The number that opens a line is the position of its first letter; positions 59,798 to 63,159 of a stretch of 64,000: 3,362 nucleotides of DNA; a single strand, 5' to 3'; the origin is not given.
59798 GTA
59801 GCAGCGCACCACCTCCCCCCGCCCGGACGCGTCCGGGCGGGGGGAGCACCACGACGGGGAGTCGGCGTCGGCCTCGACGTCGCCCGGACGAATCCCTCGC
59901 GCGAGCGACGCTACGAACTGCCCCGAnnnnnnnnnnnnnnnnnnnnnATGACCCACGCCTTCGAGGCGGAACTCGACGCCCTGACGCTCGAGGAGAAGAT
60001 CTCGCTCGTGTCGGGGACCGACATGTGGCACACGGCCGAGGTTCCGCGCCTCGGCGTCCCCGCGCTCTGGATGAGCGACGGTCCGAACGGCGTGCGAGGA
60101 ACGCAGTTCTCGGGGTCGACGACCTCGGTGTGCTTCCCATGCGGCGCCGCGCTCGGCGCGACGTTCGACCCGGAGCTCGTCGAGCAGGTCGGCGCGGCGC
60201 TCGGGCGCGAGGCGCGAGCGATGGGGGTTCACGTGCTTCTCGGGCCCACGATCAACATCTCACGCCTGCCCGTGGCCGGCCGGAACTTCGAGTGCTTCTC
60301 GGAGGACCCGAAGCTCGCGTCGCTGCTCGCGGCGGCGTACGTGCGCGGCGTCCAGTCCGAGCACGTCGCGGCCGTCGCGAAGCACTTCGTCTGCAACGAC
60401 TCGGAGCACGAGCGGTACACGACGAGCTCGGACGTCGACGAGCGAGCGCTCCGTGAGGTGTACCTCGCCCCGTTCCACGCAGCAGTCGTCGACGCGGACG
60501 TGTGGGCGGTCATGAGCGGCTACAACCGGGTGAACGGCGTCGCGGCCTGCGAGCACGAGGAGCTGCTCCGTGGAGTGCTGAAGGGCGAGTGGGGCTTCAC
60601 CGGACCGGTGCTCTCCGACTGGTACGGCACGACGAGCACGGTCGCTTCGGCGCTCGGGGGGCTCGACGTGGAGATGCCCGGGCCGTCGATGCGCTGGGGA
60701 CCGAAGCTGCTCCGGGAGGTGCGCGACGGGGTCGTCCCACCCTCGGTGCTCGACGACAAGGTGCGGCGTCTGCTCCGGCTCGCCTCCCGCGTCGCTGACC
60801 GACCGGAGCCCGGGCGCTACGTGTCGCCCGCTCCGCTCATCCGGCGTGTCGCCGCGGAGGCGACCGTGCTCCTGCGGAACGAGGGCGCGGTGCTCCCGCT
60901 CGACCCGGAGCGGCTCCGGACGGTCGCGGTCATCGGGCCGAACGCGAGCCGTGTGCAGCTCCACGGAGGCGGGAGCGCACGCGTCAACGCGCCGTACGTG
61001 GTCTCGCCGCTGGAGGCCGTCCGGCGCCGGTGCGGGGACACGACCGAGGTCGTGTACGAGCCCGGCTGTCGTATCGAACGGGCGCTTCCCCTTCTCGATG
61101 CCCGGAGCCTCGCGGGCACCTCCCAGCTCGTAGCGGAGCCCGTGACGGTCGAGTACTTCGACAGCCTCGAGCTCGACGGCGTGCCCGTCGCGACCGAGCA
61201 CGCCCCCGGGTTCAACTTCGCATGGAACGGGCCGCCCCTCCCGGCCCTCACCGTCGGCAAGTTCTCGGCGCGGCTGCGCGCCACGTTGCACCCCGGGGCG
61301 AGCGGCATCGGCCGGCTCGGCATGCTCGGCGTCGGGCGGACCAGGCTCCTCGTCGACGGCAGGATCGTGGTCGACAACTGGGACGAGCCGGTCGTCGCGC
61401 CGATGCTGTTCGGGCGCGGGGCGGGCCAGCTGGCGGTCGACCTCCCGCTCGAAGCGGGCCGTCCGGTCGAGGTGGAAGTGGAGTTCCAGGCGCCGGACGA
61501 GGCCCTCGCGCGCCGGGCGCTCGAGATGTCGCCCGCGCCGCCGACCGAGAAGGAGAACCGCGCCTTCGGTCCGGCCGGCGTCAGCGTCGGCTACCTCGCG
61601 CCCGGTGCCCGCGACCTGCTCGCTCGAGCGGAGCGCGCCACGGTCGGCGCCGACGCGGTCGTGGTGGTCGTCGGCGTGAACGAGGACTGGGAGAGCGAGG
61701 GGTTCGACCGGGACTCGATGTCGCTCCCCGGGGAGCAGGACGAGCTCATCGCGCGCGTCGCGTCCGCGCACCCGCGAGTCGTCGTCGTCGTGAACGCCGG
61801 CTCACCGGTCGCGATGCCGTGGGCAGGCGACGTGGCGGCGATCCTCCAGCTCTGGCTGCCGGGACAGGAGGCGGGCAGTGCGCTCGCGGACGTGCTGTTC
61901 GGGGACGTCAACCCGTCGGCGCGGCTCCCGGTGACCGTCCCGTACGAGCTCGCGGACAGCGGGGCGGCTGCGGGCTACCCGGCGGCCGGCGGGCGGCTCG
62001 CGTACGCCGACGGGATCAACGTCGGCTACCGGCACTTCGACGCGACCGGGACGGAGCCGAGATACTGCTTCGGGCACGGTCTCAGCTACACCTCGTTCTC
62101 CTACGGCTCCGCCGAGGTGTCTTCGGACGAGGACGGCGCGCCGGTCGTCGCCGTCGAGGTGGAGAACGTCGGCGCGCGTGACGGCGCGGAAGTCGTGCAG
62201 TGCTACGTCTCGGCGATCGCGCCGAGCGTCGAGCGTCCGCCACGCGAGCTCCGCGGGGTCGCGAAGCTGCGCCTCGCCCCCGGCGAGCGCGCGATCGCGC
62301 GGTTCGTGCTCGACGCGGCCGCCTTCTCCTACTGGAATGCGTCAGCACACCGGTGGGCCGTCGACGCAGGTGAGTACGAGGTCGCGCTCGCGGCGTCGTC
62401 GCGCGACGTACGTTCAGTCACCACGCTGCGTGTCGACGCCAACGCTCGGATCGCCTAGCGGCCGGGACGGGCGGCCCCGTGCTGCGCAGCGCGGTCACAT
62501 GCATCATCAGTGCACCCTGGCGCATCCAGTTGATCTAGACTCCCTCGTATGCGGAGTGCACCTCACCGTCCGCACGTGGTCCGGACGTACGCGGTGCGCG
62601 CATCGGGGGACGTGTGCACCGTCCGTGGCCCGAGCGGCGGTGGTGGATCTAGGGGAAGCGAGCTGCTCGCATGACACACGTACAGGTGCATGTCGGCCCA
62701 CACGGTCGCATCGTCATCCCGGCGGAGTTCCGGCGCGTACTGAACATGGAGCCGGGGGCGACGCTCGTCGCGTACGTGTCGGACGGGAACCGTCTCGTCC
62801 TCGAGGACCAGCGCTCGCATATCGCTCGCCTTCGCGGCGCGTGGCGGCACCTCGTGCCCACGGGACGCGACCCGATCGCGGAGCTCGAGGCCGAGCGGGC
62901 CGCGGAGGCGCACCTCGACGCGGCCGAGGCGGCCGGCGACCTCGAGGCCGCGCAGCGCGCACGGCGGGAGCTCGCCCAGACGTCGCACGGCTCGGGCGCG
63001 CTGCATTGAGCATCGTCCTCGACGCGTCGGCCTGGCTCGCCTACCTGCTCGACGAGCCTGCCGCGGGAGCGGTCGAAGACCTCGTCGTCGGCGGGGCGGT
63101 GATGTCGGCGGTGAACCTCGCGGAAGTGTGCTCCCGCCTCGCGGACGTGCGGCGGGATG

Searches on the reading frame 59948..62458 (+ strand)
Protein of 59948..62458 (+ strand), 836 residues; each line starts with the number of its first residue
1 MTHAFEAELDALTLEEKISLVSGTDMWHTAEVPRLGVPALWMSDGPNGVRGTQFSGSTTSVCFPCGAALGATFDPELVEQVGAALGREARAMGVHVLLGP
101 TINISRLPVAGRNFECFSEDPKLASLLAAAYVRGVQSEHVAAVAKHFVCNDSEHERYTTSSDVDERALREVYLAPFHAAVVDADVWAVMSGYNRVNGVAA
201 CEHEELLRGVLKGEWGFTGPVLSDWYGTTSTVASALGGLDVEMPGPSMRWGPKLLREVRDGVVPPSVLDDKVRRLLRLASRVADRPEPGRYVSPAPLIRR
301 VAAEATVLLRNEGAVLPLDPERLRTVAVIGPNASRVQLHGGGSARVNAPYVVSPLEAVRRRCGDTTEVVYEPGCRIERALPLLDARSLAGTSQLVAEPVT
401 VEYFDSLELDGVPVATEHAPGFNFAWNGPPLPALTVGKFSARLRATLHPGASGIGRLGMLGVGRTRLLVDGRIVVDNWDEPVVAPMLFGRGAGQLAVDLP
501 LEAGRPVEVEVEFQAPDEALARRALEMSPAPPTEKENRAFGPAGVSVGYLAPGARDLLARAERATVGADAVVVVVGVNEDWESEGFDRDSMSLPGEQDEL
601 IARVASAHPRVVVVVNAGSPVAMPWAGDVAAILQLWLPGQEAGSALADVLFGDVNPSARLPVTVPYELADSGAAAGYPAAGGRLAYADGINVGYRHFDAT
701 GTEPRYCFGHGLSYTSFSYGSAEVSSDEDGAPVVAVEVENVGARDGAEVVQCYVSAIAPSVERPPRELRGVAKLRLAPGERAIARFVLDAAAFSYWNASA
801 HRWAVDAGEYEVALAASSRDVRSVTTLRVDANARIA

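Call 73: search_protein_families(library=pfam, proteins=[window:59948-62458:+], max_evalue=0.001)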
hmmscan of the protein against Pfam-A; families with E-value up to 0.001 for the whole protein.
window:59948-62458:+ (836 aa): 4 families
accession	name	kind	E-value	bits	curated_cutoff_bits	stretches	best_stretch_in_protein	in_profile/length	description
PF01915.27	Glyco_hydro_3_C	-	7.4e-59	199.5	31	1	306-714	1-200/200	Glycosyl hydrolase family 3 C-terminal domain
PF00933.27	Glyco_hydro_3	-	2.2e-45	155.9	27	1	28-278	53-316/316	Glycosyl hydrolase family 3 N terminal domain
PF14310.12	Fn3-like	-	7.3e-22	77.7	25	1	748-818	1-71/71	Fibronectin type III-like domain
PF07691.17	PA14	-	2.2e-06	28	24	1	400-514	6-119/147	PA14 domain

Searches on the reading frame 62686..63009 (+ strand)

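Call 73: search_protein_families(library=pfam, proteins=[window:62686-63009:+], max_evalue=0.001)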
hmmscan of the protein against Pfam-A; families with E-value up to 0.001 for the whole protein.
window:62686-63009:+ (107 aa): 1 family
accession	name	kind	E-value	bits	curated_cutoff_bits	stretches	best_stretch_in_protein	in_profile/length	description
PF04014.23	MazE_antitoxin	-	9.3e-07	29.1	24.7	1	7-43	8-44/48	Antidote-toxin recognition MazE, bacterial antitoxin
